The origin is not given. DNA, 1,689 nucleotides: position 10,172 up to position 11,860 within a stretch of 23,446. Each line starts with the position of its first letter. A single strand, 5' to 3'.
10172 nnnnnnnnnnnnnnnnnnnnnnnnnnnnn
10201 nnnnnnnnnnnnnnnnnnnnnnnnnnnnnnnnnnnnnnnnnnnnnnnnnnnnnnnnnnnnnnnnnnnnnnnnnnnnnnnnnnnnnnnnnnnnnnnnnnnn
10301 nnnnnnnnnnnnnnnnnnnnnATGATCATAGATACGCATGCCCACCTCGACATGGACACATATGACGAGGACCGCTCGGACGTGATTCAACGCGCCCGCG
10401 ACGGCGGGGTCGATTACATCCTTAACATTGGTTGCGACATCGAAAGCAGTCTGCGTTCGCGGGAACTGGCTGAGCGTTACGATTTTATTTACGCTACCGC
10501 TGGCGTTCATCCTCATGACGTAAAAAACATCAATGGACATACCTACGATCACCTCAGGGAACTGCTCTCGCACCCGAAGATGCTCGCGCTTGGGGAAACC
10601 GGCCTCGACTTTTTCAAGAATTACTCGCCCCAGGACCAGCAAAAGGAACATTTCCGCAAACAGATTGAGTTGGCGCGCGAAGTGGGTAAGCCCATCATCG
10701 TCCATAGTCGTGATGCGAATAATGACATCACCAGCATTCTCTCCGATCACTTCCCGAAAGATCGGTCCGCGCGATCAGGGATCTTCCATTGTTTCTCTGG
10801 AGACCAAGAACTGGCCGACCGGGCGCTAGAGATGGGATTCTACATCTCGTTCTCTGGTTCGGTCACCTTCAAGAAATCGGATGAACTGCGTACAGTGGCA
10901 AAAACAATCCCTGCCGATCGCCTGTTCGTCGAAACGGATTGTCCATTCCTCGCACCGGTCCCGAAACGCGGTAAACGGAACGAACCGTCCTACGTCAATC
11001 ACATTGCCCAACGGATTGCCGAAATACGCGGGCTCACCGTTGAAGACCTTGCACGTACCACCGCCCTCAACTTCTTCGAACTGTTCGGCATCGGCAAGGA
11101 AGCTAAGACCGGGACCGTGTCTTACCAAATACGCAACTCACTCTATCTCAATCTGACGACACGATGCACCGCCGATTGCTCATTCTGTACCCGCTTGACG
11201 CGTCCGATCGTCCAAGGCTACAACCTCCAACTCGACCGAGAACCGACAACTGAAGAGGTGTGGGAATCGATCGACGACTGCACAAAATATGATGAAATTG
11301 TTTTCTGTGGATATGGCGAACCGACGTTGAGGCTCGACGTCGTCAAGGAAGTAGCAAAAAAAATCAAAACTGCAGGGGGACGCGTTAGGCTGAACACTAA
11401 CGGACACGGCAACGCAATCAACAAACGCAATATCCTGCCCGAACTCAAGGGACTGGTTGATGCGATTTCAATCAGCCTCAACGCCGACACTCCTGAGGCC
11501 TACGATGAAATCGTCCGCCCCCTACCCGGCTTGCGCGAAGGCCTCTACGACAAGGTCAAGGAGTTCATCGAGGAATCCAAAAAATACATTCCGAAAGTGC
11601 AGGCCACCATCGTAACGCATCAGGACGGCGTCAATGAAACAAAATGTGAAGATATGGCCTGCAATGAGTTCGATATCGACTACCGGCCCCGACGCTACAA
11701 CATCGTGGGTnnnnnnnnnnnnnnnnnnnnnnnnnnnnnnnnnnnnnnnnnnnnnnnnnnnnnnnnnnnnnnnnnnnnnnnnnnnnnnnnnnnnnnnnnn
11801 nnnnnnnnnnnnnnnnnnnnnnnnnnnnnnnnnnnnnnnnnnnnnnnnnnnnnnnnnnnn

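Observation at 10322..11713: Single-ORF fusion of TatD nuclease/hydrolase with a small radical SAM domain, coupled to metG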

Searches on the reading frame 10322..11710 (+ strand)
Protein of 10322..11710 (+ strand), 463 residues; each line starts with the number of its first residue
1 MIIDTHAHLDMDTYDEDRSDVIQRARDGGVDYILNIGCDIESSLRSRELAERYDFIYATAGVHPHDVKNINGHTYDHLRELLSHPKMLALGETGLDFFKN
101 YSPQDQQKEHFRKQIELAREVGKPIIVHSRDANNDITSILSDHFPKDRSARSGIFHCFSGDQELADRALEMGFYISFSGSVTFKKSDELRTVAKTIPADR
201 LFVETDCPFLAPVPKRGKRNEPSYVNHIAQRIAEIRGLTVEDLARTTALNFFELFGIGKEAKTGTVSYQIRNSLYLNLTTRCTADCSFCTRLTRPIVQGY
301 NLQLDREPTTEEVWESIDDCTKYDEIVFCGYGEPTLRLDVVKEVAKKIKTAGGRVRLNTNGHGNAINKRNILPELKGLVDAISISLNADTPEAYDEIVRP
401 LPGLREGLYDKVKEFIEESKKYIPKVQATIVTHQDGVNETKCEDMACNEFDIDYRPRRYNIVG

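Call 3: search_protein_families(library=pfam, proteins=[window:10322-11710:+], max_evalue=0.1)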
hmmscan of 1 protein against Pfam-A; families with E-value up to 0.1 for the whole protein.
window:10322-11710:+ (463 aa): 2 families
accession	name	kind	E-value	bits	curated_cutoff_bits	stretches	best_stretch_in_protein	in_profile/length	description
PF01026.27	TatD_DNase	-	1.2e-86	290.7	27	1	3-256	1-253/253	TatD related DNase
PF04055.27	Radical_SAM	-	1.9e-18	67.6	29.5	1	277-432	2-150/166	Radical SAM superfamily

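Call 4: search_protein_families(library=ncbifam, proteins=[window:10322-11710:+], max_evalue=0.1)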
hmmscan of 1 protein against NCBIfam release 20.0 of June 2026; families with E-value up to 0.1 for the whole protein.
window:10322-11710:+ (463 aa): 45 families (the best 25 are shown)
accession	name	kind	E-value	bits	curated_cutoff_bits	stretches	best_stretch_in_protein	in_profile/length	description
TIGR00010.1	TIGR00010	subfamily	1.3e-87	293.4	206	1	2-256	1-252/253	YchF/TatD family DNA exonuclease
TIGR04038.1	tatD_link_rSAM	subfamily_domain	2.1e-73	246.2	129.7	1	265-459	1-191/192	TatD family nuclease-associated radical SAM protein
NF008075.0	PRK10812.1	equivalog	6e-68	228.9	438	1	2-260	3-259/265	metal-dependent hydrolase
NF007745.0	PRK10425.1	equivalog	2.6e-57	194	395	1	8-257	7-258/260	3'-5' ssDNA/RNA exonuclease TatD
TIGR04100.1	rSAM_pair_X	hypoth_equivalog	3.7e-49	167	262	1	265-459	1-196/197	TIGR04100 family radical SAM protein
NF008522.0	PRK11449.1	equivalog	5.5e-38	130.6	481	1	2-256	5-257/259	metal-dependent hydrolase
NF041926.1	QatD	equivalog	2e-30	105.7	230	1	4-252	1-237/239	Qat anti-phage system TatD family nuclease QatD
TIGR04317.1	W_rSAM_matur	equivalog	9.7e-15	54.5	380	1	273-439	5-163/349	tungsten cofactor oxidoreductase radical SAM maturase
NF001199.0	PRK00164.2-1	equivalog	6.1e-08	32.2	231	1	272-445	12-171/308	GTP 3',8-cyclase MoaA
NF038283.1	viperin_w_prok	equivalog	1.4e-07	31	180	1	278-430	8-158/281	viperin family antiviral radical SAM protein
TIGR02668.1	moaA_archaeal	equivalog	1.5e-07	30.7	325.25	1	273-445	11-169/303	GTP 3',8-cyclase MoaA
TIGR02495.1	NrdG2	equivalog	1.7e-06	27.5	131.15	1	281-399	25-133/193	anaerobic ribonucleoside-triphosphate reductase activating protein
TIGR03977.1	rSAM_pair_HxsC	equivalog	2.3e-06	26.7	267.9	1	272-438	25-181/292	His-Xaa-Ser system radical SAM maturase HxsC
TIGR04546.1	rSAM_ahbC_deAc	equivalog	8.3e-06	24.8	650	1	271-399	38-156/390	12,18-didecarboxysiroheme deacetylase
TIGR04051.1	rSAM_NirJ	equivalog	1.8e-05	23.9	515.45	1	276-372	6-94/354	heme d1 biosynthesis radical SAM protein NirJ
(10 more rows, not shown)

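Call 6: find_homologous_proteins(query=window:10322-11710:+, max_evalue=1e-10)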
Query window:10322-11710:+ (463 aa): 7997 proteins with E <= 1e-10 among 8000 candidates; the best 120 are listed.
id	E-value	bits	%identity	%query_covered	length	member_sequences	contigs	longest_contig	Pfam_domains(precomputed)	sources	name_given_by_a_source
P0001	0.0e+0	1026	95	100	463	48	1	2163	PF01026.28,PF04055.28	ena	-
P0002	2.1e-280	948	87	100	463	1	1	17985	PF01026.28,PF04055.28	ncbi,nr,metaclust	ncbi:hypothetical protein UZ36_05545 [Candidatus Nitromaritima sp. SCGC AAA799-C22]|nr:hypothetical 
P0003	1.8e-277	939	86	100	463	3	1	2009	PF01026.28,PF04055.28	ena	-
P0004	2.0e-272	922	84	100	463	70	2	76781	PF01026.28,PF04055.28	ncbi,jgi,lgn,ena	jgi:TatD DNase family protein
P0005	3.2e-271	918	84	100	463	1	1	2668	PF01026.28,PF04055.28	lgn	-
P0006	1.8e-270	916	83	100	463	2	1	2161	PF01026.28,PF04055.28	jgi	-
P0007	6.8e-268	907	82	100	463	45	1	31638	PF01026.28,PF04055.28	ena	-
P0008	1.8e-267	906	83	100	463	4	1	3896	PF01026.28,PF04055.28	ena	-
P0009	4.8e-267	904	83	100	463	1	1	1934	PF01026.28,PF04055.28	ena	-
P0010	8.5e-267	904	83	100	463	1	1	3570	PF01026.28,PF04055.28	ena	-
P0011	8.9e-266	900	82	100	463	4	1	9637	PF01026.28,PF04055.28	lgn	-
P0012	1.7e-265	899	82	100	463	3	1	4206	PF01026.28,PF04055.28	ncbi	-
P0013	1.9e-265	899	82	100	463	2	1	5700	PF01026.28,PF04055.28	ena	-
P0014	1.8e-264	896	81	100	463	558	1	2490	PF01026.28,PF04055.28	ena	-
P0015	3.0e-264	895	81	100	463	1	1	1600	PF01026.28,PF04055.28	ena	-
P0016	1.1e-263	893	82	100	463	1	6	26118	PF01026.28,PF04055.28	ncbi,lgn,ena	-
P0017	1.6e-263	893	81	100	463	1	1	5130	PF01026.28,PF04055.28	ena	-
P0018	2.8e-263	892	81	100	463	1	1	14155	PF01026.28,PF04055.28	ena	-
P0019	2.8e-263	892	81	100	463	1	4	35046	PF01026.28,PF04055.28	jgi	-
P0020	6.6e-263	891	81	100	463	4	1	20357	PF01026.28,PF04055.28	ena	-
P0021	9.1e-263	890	81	100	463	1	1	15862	PF01026.28,PF04055.28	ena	-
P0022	9.1e-263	890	81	100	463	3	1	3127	PF01026.28,PF04055.28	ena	-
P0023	1.1e-262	890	81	100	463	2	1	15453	PF01026.28,PF04055.28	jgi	jgi:TatD DNase family protein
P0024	1.4e-262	890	81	100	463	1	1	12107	PF01026.28,PF04055.28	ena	-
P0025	2.0e-262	889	81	100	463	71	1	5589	PF01026.28,PF04055.28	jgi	jgi:TatD DNase family protein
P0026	3.9e-260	882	80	100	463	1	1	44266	PF01026.28,PF04055.28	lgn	-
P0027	4.2e-260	881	80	100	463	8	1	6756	PF01026.28,PF04055.28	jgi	-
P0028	1.9e-257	873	83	98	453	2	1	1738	PF01026.28,PF04055.28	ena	-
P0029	1.2e-256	870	81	98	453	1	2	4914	PF01026.28,PF04055.28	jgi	jgi:TatD DNase family protein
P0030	1.7e-256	870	81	98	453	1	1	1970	PF01026.28,PF04055.28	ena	-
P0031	3.4e-255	865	81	98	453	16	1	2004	PF01026.28,PF04055.28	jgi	-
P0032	2.4e-254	862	80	98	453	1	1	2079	PF01026.28,PF04055.28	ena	-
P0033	1.0e-252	857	78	100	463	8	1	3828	PF01026.28,PF04055.28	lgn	-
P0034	2.0e-252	856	79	100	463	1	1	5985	PF01026.28,PF04055.28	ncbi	-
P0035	2.3e-251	853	78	100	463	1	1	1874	PF01026.28,PF04055.28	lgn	-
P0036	4.9e-251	852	78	100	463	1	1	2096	PF01026.28,PF04055.28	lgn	-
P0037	5.5e-250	848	78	100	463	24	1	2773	PF01026.28,PF04055.28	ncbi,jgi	-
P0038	5.5e-250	848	78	100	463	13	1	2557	PF01026.28,PF04055.28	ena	-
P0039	9.1e-250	847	78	100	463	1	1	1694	PF01026.28,PF04055.28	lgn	-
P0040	3.1e-249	846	78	100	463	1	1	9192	PF01026.28,PF04055.28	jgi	jgi:TatD DNase family protein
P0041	1.3e-248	844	78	100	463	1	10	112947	PF01026.28,PF04055.28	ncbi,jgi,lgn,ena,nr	ncbi:MAG: YchF/TatD family DNA exonuclease [Nitrospinae bacterium]|jgi:TatD DNase family protein|nr:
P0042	6.4e-248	841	81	94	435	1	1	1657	PF01026.28,PF04055.28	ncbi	ncbi:uncharacterized protein METZ01_LOCUS205388, partial [marine metagenome]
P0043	1.1e-247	840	78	100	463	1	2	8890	PF01026.28,PF04055.28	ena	-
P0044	2.6e-247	839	76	100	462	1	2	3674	PF01026.28,PF04055.28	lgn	-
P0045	2.6e-247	839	76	100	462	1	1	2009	PF01026.28,PF04055.28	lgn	-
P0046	3.6e-247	839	76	100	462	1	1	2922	PF01026.28,PF04055.28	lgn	-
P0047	9.9e-247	837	78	100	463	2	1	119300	PF01026.28,PF04055.28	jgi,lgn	-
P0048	1.9e-246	836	77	100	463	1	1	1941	PF01026.28,PF04055.28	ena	-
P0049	2.3e-246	836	77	100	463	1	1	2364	PF01026.28,PF04055.28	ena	-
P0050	4.3e-246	835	77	100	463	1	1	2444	PF01026.28,PF04055.28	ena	-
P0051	5.6e-246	835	78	100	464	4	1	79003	PF01026.28,PF04055.28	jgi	jgi:TatD DNase family protein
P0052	5.9e-246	835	77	100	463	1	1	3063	PF01026.28,PF04055.28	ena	-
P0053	6.1e-246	835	77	100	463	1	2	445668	PF01026.28,PF04055.28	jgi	jgi:TatD DNase family protein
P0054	8.9e-246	834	77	100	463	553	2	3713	PF01026.28,PF04055.28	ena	-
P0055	2.0e-245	833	76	100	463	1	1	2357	PF01026.28,PF04055.28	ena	-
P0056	2.8e-245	833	77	100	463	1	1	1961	PF01026.28,PF04055.28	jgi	jgi:TatD DNase family protein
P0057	3.2e-245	832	77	100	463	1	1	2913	PF01026.28,PF04055.28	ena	-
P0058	4.2e-245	832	76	100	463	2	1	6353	PF01026.28,PF04055.28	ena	-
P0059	4.5e-245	832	77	100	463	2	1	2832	PF01026.28,PF04055.28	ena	-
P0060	5.9e-245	831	76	100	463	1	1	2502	PF01026.28,PF04055.28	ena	-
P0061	8.5e-245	831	77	100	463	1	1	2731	PF01026.28,PF04055.28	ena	-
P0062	1.1e-244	831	76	100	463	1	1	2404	PF01026.28,PF04055.28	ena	-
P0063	1.2e-244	831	76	100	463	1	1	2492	PF01026.28,PF04055.28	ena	-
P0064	1.7e-244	830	75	100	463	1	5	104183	PF01026.28,PF04055.28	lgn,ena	-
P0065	2.3e-244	830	76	100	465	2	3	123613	PF01026.28,PF04055.28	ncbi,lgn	ncbi:MAG: TatD family hydrolase [Nitrospinaceae bacterium]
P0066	3.1e-244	829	76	100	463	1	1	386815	PF01026.28,PF04055.28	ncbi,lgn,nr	ncbi:MAG: radical SAM protein [Nitrospinaceae bacterium]|nr:MAG: radical SAM protein [Nitrospinaceae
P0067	7.0e-244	828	75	100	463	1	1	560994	PF01026.28,PF04055.28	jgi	jgi:TatD DNase family protein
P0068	7.9e-244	828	76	100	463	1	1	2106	PF01026.28,PF04055.28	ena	-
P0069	1.6e-243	827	75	100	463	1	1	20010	PF01026.28,PF04055.28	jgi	jgi:TatD DNase family protein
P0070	8.5e-243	824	75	100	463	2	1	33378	PF01026.28,PF04055.28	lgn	-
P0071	1.9e-242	823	75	100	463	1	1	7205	PF01026.28,PF04055.28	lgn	-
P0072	5.9e-242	822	75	100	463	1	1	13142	PF01026.28,PF04055.28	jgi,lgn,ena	-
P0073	6.3e-242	822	75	100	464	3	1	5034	PF01026.28,PF04055.28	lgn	-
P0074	6.4e-242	821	75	100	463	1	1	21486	PF01026.28,PF04055.28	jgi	jgi:TatD DNase family protein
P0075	7.8e-242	821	75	100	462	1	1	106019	PF01026.28,PF04055.28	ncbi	-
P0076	8.9e-242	821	74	100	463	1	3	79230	PF01026.28,PF04055.28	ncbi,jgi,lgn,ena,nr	ncbi:MAG: YchF/TatD family DNA exonuclease [Nitrospina sp.]|jgi:TatD DNase family protein|nr:YchF/Ta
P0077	8.9e-242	821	75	100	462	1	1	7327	PF01026.28,PF04055.28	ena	-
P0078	1.7e-241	820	74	100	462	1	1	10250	PF01026.28,PF04055.28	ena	-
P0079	2.0e-241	820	74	100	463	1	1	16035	PF01026.28,PF04055.28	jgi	jgi:TatD DNase family protein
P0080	2.1e-241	820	76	100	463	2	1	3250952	PF01026.28,PF04055.28,PF01979.27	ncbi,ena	-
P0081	1.1e-240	817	75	100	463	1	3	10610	PF01026.28,PF04055.28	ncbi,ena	-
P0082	1.1e-240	817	74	100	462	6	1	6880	PF01026.28,PF04055.28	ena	-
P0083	1.2e-240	817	75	100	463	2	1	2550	PF01026.28,PF04055.28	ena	-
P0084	1.4e-240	817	75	100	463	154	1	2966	PF01026.28,PF04055.28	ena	-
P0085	1.5e-240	817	75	100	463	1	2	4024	PF01026.28,PF04055.28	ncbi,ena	-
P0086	1.7e-240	817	75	100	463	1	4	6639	PF01026.28,PF04055.28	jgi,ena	-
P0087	1.7e-240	817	74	100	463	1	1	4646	PF01026.28,PF04055.28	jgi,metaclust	metaclust:\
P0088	2.6e-240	816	75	100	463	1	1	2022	PF01026.28,PF04055.28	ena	-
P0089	2.9e-240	816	74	100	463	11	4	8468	PF01026.28,PF04055.28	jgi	jgi:TatD DNase family protein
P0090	4.4e-240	815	75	100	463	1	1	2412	PF01026.28,PF04055.28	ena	-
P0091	5.4e-240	815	74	100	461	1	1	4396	PF01026.28,PF04055.28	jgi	-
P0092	6.4e-240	815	75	100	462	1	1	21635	PF01026.28,PF04055.28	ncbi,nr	ncbi:MAG: YchF/TatD family DNA exonuclease [Nitrospinaceae bacterium]|nr:YchF/TatD family DNA exonuc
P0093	6.8e-240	815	74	100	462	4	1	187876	PF01026.28,PF04055.28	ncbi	ncbi:MAG: YchF/TatD family DNA exonuclease [Nitrospinales bacterium]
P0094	7.0e-240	815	74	100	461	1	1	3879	PF01026.28,PF04055.28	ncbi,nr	ncbi:MAG: YchF/TatD family DNA exonuclease [Nitrospinae bacterium]|nr:YchF/TatD family DNA exonuclea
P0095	9.6e-240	814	75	100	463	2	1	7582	PF01026.28,PF04055.28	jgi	-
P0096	1.2e-239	814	73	100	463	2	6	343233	PF01026.28,PF04055.28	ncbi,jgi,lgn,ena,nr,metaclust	ncbi:MAG: radical SAM protein [Nitrospinae bacterium CG11_big_fil_rev_8_21_14_0_20_45_15]|nr:MAG: ra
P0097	1.7e-239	814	75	100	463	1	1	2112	PF01026.28,PF04055.28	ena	-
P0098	1.7e-239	814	75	100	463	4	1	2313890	PF01026.28,PF04055.28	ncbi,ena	-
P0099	2.0e-239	813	74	100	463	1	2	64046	PF01026.28,PF04055.28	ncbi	-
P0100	2.5e-239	813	74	100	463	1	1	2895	PF01026.28,PF04055.28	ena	-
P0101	3.4e-239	813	75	100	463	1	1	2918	PF01026.28,PF04055.28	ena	-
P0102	3.6e-239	812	75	100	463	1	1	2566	PF01026.28,PF04055.28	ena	-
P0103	7.3e-239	811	74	100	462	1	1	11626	PF01026.28,PF04055.28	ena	-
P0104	7.6e-239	811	74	100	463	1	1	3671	PF01026.28,PF04055.28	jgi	jgi:TatD DNase family protein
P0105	8.8e-239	811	74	100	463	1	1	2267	PF01026.28,PF04055.28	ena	-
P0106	1.2e-238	811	75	100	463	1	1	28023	PF01026.28,PF04055.28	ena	-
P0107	1.3e-238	811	74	100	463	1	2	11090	PF01026.28,PF04055.28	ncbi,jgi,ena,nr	ncbi:MAG: YchF/TatD family DNA exonuclease [Nitrospina sp.]|jgi:TatD DNase family protein|nr:YchF/Ta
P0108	1.9e-238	810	74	100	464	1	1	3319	PF01026.28,PF04055.28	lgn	-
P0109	2.2e-238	810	74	100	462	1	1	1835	PF01026.28,PF04055.28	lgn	-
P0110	3.9e-238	809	74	100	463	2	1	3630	PF01026.28,PF04055.28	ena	-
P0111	4.7e-238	809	75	100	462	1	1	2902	PF01026.28,PF04055.28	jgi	-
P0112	7.7e-238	808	73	100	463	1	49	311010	PF01026.28,PF04055.28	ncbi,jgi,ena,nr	ncbi:MAG: YchF/TatD family DNA exonuclease [Nitrospina sp.]|jgi:TatD DNase family protein|nr:YchF/Ta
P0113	1.0e-237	808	74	100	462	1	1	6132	PF01026.28,PF04055.28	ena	-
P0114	1.1e-237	808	74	100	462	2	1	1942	PF01026.28,PF04055.28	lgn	-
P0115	1.4e-237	807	74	100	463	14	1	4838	PF01026.28,PF04055.28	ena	-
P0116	1.5e-237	807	75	100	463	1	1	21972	PF01026.28,PF04055.28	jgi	-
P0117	1.9e-237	807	74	100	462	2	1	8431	PF01026.28,PF04055.28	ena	-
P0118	2.1e-237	807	73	100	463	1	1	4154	PF01026.28,PF04055.28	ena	-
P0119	2.7e-237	806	74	100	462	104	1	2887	PF01026.28,PF04055.28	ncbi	-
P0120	3.7e-237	806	74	100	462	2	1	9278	PF01026.28,PF04055.28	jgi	-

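Call 24: predict_structure(protein=window:10322-11710:+)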
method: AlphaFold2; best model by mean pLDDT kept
length: 463 residues; sequences in the alignment: 1
mean_pLDDT: 42.7   pTM: 0.33
mean pLDDT of the five models: 42.7, 37.0, 35.3, 29.8, 29.3
residues with pLDDT >= 90: 0; 70-90: 23; 50-70: 87; < 50: 353
segments of 3 or more residues with pLDDT < 50: 1-46, 52-73, 87-102, 122-310, 315-321, 329-336, 363-368, 387-407, 430-463
pLDDT, mean of each block of 10 residues (from residue 1): 32 42 41 40 50 46 41 53 53 39 53 56 45 43 39 32 40 34 32 36 33 32 40 46 38 31 24 24 29 32 36 47 52 48 70 63 48 75 52 44 44 66 64 35 28 28 26
secondary structure, 60 per line:
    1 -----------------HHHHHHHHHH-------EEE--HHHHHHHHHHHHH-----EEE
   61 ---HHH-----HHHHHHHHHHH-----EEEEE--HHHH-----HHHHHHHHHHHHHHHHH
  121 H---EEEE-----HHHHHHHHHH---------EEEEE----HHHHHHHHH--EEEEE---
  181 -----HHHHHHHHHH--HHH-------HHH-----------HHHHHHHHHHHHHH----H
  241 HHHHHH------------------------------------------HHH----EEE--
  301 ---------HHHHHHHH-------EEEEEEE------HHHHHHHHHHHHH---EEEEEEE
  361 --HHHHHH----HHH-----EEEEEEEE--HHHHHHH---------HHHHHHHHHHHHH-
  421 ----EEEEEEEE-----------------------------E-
elements in order: H18-27 E35-37 H40-52 E58-60 H72-82 E88-92 H95-98 H104-121 E125-128 H134-143 E153-157 H162-170 E173-177 H186-195 H222-235 H240-246 E296-298 H310-317 E325-331 H338-350 E354-360 H363-368 E381-388 H391-397 H407-419 E425-432
